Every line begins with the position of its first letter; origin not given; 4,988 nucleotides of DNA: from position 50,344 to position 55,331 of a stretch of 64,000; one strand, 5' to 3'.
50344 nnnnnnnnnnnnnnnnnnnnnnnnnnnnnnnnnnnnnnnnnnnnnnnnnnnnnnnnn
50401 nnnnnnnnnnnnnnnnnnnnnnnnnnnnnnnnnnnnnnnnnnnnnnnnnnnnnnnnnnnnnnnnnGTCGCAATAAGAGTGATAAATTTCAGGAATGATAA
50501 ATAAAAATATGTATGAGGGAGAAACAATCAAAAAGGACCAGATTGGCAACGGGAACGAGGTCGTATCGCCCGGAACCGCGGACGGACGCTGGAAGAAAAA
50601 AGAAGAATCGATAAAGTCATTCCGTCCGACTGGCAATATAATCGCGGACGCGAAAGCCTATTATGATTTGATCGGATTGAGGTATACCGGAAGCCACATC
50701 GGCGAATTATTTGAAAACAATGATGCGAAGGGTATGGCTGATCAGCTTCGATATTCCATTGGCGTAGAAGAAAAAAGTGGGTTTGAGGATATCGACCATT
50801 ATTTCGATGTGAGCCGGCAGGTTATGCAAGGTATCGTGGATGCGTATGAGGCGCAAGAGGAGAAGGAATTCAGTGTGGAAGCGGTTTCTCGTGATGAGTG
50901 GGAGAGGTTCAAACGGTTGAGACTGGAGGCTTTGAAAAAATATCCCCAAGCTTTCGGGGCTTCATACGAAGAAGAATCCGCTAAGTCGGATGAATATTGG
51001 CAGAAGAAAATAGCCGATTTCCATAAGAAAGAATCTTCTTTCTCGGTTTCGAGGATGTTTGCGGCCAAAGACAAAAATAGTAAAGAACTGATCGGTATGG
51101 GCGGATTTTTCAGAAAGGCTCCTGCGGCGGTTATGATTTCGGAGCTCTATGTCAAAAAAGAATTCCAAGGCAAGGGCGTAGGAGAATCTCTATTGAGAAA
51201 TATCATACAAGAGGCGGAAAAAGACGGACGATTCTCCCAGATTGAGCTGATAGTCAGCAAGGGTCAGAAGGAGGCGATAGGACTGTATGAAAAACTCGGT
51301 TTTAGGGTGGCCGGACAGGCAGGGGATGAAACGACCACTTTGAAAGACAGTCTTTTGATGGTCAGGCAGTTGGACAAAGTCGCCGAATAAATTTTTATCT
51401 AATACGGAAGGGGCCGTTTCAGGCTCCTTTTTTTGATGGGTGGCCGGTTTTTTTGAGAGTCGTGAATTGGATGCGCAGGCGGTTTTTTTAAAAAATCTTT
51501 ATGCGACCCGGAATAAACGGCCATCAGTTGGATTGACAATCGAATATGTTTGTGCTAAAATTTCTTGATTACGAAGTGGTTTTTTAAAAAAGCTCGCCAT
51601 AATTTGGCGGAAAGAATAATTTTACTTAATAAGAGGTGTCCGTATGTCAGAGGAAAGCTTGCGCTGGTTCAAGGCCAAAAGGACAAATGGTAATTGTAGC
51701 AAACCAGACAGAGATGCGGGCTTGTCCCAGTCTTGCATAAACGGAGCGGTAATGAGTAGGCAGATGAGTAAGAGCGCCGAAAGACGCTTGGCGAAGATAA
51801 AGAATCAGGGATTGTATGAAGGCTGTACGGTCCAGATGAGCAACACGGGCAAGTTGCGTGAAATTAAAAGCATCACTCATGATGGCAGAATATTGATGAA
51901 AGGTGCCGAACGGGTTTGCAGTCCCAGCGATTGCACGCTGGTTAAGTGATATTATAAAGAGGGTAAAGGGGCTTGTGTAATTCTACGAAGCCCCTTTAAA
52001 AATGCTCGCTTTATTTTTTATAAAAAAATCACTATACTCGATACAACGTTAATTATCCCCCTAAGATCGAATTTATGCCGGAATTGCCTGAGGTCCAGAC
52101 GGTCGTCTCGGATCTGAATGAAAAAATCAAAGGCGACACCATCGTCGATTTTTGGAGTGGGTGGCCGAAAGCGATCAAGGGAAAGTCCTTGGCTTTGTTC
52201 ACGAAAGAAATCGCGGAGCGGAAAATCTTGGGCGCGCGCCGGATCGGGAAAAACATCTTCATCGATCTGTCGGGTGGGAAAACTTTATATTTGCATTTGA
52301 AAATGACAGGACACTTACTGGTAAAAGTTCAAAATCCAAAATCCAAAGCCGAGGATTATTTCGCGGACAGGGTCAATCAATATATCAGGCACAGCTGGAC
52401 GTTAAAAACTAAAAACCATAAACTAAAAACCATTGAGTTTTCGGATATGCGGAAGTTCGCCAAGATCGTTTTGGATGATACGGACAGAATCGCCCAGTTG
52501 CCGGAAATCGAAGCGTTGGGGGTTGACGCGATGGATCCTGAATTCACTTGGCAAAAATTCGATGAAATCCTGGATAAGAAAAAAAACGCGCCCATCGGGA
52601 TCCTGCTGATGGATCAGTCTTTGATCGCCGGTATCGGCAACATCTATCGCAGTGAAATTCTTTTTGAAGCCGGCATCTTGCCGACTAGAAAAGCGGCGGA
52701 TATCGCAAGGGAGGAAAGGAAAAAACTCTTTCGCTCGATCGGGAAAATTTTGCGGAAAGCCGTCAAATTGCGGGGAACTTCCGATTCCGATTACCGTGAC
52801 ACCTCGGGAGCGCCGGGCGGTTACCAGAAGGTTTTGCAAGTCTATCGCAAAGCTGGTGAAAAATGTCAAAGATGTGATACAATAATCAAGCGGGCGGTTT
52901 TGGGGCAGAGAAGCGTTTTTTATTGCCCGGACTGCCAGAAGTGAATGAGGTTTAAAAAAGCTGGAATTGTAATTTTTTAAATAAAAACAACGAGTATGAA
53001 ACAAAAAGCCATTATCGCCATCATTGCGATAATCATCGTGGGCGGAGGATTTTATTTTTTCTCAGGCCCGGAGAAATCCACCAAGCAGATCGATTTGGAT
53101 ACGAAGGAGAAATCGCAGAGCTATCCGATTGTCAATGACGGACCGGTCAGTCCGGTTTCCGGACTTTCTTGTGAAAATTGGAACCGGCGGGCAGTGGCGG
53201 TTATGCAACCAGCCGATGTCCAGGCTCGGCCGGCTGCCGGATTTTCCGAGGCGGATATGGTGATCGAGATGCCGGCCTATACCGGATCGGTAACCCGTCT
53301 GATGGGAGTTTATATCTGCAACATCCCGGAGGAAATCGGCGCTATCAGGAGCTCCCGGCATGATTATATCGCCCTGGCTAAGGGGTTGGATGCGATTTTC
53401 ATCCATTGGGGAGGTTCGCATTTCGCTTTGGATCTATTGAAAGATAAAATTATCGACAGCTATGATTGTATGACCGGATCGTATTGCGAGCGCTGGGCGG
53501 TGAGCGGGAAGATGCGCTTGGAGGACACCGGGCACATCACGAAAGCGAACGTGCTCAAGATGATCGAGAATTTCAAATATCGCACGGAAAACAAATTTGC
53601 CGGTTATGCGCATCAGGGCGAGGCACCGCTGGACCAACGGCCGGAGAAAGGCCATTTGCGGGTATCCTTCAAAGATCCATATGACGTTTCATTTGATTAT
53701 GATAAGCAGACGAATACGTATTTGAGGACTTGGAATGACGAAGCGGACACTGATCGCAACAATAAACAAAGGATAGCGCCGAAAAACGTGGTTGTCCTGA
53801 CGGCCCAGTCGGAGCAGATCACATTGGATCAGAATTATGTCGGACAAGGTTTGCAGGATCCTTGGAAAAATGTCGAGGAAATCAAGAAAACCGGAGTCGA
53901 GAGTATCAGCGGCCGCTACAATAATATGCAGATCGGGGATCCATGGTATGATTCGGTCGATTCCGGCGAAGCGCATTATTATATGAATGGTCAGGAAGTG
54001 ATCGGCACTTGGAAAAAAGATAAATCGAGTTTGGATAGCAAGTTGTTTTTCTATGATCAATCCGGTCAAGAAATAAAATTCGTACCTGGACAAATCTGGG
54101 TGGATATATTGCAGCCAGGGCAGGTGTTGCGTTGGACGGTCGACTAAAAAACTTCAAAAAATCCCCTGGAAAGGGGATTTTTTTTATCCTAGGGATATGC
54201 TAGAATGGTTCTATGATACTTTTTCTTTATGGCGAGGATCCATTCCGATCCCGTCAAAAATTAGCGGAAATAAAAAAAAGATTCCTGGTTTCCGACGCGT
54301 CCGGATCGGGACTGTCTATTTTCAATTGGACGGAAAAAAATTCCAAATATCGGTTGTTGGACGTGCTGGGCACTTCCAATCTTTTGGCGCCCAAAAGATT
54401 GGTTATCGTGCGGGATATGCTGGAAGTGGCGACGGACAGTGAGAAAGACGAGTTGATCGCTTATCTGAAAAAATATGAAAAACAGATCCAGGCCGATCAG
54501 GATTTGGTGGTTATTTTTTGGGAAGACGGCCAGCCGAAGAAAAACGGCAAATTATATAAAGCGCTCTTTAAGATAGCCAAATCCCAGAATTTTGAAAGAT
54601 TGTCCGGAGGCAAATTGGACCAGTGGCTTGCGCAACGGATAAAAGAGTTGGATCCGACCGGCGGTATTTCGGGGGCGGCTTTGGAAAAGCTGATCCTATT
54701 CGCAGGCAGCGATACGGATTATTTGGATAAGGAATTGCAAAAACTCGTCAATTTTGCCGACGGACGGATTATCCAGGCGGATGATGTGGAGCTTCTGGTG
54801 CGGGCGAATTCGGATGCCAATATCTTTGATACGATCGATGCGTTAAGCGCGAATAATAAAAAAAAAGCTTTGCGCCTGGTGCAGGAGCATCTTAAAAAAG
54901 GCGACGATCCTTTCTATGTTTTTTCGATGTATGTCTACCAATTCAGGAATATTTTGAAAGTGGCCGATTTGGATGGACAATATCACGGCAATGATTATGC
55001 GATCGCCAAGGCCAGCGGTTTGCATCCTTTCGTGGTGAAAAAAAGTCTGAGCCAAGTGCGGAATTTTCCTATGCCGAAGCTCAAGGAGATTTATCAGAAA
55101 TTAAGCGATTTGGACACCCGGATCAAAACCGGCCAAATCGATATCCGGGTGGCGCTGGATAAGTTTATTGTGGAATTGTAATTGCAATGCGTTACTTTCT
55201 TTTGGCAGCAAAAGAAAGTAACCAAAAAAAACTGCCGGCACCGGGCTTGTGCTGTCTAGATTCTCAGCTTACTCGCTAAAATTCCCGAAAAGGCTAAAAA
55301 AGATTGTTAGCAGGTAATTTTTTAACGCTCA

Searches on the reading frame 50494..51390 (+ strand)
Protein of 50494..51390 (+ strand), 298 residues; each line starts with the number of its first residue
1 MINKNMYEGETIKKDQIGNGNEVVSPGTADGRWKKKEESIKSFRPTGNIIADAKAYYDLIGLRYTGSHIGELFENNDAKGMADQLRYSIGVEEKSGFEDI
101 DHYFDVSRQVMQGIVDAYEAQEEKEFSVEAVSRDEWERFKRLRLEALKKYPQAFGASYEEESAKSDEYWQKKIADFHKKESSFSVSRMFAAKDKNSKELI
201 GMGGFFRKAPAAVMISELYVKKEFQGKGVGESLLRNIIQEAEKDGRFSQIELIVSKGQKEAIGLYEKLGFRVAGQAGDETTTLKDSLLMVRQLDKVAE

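Call 24: search_protein_families(library=pfam, proteins=[window:50494-51390:+], max_evalue=0.0001)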
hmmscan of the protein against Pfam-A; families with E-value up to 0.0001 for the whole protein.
window:50494-51390:+ (298 aa): 6 families
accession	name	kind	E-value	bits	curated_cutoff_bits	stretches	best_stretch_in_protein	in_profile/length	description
PF00583.31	Acetyltransf_1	-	3e-15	57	20.7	1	168-270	21-116/116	Acetyltransferase (GNAT) family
PF13508.13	Acetyltransf_7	-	2.2e-13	50.8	27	1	187-271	4-83/84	Acetyltransferase (GNAT) domain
PF13673.13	Acetyltransf_10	-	3e-13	50.3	23.6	1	163-275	10-112/128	Acetyltransferase (GNAT) domain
PF08445.16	FR47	-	8.1e-09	35.8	22.1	1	214-273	23-80/86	FR47-like protein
PF13302.13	Acetyltransf_3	-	2e-06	29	25.4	1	159-271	31-138/138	Acetyltransferase (GNAT) domain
PF13420.13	Acetyltransf_4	-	4e-05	24.1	24.3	1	153-275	24-139/155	Acetyltransferase (GNAT) domain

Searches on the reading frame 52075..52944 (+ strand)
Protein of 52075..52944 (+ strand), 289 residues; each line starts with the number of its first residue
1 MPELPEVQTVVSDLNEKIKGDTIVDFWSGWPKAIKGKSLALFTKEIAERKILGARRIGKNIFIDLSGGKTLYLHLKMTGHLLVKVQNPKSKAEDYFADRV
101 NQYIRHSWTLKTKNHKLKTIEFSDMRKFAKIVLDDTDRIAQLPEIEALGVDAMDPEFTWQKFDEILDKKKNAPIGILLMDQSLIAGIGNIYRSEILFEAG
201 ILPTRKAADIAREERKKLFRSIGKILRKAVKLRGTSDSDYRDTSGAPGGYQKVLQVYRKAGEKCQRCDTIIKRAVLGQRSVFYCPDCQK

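Call 24: search_protein_families(library=pfam, proteins=[window:52075-52944:+], max_evalue=0.0001)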
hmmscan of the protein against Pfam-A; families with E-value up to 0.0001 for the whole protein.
window:52075-52944:+ (289 aa): 3 families
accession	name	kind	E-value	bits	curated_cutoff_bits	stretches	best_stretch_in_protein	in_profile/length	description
PF06831.19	H2TH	-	1.8e-23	82.8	34.7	1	148-236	1-88/93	Formamidopyrimidine-DNA glycosylase H2TH domain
PF01149.29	Fapy_DNA_glyco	-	1.8e-22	80.6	25.5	1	1-130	1-116/117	Formamidopyrimidine-DNA glycosylase N-terminal domain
PF06827.20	zf-FPG_IleRS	-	6e-10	39.2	21.3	1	261-289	1-29/30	Zinc finger found in FPG and IleRS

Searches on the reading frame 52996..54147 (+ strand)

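Call 24: search_protein_families(library=pfam, proteins=[window:52996-54147:+], max_evalue=0.0001)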
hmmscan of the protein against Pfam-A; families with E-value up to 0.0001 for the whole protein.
window:52996-54147:+ (383 aa): 2 families
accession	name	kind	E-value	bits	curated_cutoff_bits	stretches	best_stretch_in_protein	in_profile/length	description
PF11258.13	DUF3048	-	5.5e-27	95.2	25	1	61-192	11-144/148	Protein of unknown function (DUF3048) N-terminal domain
PF17479.7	DUF3048_C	-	4.4e-18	66.1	25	1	223-369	3-114/114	Protein of unknown function (DUF3048) C-terminal domain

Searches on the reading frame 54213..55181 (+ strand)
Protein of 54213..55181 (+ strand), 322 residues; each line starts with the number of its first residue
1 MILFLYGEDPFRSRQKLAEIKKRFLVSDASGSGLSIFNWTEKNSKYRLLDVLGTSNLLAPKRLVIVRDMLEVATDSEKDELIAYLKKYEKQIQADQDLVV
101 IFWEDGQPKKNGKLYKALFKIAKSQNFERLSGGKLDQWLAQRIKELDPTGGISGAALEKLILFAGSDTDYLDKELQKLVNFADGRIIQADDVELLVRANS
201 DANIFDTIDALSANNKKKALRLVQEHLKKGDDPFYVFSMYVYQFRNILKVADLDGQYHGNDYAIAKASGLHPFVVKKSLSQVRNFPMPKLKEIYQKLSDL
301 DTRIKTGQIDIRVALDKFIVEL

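Call 24: search_protein_families(library=pfam, proteins=[window:54213-55181:+], max_evalue=0.0001)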
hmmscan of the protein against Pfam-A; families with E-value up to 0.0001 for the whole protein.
window:54213-55181:+ (322 aa): 2 families
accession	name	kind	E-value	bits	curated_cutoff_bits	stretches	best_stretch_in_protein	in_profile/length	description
PF21694.2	DNA_pol3_delta_C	-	2.2e-27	95.9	27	1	202-321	2-120/121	DNA polymerase III delta subunit, C-terminal domain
PF06144.19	DNA_pol3_delta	-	2e-06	28.3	21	1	4-120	2-116/124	DNA polymerase III, delta subunit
